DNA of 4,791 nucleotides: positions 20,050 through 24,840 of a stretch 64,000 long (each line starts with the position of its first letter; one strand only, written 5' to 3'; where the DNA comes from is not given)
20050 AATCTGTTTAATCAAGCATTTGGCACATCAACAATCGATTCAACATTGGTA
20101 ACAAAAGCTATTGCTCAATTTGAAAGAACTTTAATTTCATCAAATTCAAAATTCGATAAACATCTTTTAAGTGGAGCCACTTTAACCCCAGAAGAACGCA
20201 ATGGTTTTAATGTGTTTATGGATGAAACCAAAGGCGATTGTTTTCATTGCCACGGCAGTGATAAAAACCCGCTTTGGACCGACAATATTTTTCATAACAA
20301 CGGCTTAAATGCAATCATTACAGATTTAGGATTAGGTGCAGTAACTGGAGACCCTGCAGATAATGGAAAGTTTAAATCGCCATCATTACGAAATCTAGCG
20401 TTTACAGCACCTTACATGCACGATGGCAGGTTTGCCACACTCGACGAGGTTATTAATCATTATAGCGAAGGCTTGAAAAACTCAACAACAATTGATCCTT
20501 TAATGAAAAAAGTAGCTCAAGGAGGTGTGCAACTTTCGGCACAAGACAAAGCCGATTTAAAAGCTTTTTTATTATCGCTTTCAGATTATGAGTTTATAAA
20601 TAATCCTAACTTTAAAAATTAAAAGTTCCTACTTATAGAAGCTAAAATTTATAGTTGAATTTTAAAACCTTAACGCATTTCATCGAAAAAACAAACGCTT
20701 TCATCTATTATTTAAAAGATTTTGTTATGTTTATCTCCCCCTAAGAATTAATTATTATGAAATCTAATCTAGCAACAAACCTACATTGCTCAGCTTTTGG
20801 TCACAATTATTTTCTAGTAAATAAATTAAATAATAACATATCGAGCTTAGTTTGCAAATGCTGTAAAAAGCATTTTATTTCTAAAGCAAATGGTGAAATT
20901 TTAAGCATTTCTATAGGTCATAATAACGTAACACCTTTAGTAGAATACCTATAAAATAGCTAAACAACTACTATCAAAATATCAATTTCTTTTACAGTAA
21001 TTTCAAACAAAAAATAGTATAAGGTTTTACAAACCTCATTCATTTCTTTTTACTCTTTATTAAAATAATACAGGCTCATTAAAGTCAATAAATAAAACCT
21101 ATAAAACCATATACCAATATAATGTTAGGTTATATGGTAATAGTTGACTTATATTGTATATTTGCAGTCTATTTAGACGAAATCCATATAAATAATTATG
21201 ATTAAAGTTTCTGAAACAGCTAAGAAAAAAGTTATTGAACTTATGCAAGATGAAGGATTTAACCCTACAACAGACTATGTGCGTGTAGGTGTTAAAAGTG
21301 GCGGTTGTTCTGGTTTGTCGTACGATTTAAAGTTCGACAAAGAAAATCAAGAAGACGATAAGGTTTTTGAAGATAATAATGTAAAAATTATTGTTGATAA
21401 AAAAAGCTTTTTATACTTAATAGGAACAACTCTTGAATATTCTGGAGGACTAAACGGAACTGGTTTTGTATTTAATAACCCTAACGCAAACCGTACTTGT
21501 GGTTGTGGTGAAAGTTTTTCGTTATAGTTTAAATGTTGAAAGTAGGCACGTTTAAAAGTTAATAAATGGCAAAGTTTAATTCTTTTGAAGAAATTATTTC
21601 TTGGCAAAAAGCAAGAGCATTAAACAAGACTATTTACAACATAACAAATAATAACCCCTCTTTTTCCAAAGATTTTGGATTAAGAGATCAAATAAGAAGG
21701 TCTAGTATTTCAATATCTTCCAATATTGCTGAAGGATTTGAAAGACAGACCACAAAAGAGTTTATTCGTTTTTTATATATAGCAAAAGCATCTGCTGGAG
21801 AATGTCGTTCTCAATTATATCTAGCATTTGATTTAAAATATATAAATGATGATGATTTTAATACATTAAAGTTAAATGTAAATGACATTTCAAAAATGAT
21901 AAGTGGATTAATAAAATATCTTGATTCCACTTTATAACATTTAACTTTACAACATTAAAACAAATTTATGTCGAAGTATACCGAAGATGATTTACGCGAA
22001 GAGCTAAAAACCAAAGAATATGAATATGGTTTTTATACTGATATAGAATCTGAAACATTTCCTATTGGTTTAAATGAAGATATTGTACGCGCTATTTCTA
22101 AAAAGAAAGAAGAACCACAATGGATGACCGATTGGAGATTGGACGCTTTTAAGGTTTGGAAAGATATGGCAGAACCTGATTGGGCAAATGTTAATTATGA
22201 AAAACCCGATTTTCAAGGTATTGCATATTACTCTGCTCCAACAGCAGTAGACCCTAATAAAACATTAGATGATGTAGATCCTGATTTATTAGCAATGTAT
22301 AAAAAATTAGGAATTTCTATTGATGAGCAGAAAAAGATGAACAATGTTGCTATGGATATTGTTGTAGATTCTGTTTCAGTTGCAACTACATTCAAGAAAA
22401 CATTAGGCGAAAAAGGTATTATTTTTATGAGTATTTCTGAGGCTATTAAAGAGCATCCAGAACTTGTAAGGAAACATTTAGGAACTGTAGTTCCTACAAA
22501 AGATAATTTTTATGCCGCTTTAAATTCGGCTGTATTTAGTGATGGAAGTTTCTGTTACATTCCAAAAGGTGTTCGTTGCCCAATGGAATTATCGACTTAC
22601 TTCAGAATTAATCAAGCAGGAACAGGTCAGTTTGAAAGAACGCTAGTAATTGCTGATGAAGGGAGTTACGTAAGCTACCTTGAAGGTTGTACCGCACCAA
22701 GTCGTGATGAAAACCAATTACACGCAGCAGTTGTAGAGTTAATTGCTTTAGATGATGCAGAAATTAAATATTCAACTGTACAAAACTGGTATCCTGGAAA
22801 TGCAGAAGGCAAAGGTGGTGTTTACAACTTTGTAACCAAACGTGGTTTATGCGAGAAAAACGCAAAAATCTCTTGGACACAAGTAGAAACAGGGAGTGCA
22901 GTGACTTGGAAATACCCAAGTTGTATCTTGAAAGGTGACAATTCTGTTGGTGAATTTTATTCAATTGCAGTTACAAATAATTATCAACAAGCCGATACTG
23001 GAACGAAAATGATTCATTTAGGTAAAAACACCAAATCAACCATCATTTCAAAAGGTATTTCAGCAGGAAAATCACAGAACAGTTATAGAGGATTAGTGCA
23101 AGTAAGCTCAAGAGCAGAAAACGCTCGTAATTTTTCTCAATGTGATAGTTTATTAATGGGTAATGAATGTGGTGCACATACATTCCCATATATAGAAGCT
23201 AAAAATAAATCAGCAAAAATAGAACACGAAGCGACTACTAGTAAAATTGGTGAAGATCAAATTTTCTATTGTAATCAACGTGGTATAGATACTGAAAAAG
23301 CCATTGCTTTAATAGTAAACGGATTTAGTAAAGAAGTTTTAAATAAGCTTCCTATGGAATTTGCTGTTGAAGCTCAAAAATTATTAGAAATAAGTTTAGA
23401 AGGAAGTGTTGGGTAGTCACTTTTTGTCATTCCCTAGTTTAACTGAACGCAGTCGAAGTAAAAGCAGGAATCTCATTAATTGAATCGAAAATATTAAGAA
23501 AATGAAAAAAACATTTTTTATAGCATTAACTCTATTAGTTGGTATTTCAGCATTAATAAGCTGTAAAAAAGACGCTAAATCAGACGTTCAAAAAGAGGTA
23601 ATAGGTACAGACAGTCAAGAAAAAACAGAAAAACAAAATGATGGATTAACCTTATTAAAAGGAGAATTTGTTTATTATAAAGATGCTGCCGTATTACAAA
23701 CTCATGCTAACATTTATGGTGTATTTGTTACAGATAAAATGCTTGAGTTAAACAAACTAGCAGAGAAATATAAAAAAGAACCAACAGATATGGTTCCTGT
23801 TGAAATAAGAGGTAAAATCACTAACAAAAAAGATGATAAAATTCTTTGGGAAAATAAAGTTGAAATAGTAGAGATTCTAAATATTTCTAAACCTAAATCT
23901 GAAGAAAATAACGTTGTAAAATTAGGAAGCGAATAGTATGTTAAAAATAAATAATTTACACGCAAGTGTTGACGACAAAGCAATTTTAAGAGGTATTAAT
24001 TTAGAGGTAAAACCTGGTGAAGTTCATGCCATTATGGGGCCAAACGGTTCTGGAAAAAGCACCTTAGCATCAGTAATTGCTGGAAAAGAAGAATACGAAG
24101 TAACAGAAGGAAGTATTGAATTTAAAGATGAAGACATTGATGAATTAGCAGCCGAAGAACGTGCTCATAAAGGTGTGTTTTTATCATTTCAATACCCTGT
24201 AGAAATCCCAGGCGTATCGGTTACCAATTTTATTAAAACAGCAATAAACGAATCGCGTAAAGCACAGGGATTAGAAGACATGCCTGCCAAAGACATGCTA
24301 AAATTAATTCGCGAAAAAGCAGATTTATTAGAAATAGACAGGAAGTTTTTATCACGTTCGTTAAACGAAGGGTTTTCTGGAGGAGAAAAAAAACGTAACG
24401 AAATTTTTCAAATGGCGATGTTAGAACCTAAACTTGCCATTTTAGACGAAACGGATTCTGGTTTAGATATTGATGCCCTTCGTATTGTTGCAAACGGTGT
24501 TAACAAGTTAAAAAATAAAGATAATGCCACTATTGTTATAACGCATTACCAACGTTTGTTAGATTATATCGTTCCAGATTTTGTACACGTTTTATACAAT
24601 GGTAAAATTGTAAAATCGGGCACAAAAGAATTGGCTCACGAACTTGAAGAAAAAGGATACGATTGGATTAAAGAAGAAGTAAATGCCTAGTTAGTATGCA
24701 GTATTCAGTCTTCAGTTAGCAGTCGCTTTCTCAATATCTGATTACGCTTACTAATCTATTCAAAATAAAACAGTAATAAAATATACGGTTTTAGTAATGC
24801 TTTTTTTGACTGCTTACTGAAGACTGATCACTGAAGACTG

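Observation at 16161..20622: MbnP/MbnH-like pair preceded by two beta-propeller surface proteins.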

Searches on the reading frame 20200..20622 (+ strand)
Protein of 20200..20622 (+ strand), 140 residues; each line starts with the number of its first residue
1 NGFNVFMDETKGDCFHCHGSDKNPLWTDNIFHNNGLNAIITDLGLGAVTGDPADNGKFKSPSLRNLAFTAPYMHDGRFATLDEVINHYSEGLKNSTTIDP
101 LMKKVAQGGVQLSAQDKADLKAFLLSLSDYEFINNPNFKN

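Call 76: search_solved_structures(query=window:20200-20622:+, max_evalue=0.001, show_alignments=5)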
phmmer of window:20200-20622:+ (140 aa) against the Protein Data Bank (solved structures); distinct sequences matched with E-value up to 0.001: 25.
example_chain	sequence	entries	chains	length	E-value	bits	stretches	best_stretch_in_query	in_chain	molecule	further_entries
6e1c_A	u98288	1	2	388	3.2e-23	85.4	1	5-139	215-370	Di-heme enzyme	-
3rn1_A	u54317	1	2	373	4.6e-09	39.5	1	33-90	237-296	Methylamine utilization protein MauG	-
4y5r_A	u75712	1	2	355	5.2e-09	39.3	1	33-90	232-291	Methylamine utilization protein MauG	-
3rn0_A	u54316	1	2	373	5.3e-09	39.3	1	34-90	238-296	Methylamine utilization protein MauG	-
4l1q_A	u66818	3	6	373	5.6e-09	39.2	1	33-90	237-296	Methylamine utilization protein MauG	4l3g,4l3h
3svw_A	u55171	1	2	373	5.7e-09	39.2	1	33-90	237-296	Methylamine utilization protein MauG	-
3l4m_A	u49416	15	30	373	5.7e-09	39.2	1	33-90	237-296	Methylamine utilization protein mauG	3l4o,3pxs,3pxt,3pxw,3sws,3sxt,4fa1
4o1q_A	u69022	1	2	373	5.7e-09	39.1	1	33-90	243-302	Methylamine utilization protein MauG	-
3sjl_A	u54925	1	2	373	5.7e-09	39.1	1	33-90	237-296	Methylamine utilization protein mauG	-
3sle_A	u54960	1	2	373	5.8e-09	39.1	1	33-90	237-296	Methylamine utilization protein MauG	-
3rlm_A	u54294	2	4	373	5.8e-09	39.1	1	33-90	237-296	Methylamine utilization protein MauG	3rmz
3orv_A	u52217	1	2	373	1.2e-08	38.1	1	33-86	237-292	Methylamine utilization protein mauG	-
3o5c_A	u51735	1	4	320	2e-08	37.4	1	43-89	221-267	Cytochrome c551 peroxidase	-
1iqc_A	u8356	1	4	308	1.3e-07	34.8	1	44-89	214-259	di-heme peroxidase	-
9qdt_A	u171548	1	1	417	3.1e-07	33.5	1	3-85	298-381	Probable cytochrome c peroxidase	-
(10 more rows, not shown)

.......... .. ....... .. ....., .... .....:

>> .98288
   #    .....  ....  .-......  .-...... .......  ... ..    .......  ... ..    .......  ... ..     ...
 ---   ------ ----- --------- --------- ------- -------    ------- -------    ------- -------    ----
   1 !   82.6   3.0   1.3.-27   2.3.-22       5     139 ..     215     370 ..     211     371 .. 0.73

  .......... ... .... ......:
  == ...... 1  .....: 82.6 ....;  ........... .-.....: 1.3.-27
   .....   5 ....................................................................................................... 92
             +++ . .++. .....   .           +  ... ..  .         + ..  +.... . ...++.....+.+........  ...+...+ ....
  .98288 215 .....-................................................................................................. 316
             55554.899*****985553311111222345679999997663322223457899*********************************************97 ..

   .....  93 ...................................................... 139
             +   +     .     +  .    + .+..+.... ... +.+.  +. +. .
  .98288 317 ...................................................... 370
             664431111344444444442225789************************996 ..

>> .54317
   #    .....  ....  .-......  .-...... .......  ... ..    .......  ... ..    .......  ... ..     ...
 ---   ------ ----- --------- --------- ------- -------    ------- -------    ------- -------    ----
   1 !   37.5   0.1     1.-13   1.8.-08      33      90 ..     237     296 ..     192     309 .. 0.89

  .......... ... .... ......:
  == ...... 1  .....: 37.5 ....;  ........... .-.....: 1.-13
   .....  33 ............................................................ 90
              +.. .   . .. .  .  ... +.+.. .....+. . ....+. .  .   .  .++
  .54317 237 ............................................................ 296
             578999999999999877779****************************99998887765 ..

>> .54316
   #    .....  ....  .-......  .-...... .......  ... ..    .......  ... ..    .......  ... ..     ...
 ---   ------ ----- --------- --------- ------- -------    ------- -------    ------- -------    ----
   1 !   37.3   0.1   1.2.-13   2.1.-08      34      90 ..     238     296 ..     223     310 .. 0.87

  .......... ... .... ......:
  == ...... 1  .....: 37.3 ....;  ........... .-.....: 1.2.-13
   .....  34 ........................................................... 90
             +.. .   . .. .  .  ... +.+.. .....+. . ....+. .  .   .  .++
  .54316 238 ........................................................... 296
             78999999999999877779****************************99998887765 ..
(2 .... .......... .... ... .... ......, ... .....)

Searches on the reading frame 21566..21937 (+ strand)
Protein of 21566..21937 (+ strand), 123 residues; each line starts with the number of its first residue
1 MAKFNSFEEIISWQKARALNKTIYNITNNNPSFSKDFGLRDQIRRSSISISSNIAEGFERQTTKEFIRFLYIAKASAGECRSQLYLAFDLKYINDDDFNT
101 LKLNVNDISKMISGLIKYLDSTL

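Call 10: search_protein_families(library=pfam, proteins=[window:21566-21937:+], max_evalue=0.001)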
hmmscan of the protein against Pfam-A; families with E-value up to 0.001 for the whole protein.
window:21566-21937:+ (123 aa): 2 families
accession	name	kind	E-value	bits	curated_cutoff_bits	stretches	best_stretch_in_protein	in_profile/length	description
PF05635.17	23S_rRNA_IVP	-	2e-39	134.5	33.8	1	8-114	1-106/106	23S rRNA-intervening sequence protein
PF22296.2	bAvd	-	0.00017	22.5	40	1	11-118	2-106/107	bAvd-like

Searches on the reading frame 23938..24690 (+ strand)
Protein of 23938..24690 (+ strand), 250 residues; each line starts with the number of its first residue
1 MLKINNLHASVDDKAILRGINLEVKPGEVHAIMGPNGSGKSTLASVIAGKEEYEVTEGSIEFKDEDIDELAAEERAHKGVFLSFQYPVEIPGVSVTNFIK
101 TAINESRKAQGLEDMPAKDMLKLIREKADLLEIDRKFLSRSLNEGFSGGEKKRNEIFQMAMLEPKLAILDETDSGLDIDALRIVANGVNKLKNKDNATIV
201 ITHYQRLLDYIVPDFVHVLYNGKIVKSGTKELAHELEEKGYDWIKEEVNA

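Call 87: search_protein_families(library=pfam, proteins=[window:23938-24690:+], max_evalue=0.01)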
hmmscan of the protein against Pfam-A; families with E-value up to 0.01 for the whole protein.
window:23938-24690:+ (250 aa): 7 families
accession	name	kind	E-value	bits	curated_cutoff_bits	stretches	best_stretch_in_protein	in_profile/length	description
PF00005.33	ABC_tran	-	2.8e-26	93.2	25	1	17-172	1-135/137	ABC transporter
PF02463.25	SMC_N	-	6.8e-08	32.6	40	1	28-209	25-203/220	RecF/RecN/SMC N terminal domain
PF13304.12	AAA_21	-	0.00016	22.3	27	0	30-47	2-19/304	AAA domain, putative AbiEii toxin, Type IV TA system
PF13555.12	AAA_29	-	0.00092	19.3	27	1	22-43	17-38/61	P-loop containing region of AAA domain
PF00004.35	AAA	-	0.0014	19.5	21.2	0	32-55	3-26/131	ATPase family associated with various cellular activities (AAA)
PF13166.12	AAA_13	-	0.0064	15.7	36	0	26-63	15-56/713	AAA domain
PF03193.22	RsgA_GTPase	-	0.0082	16.4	30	0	9-58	89-137/174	RsgA GTPase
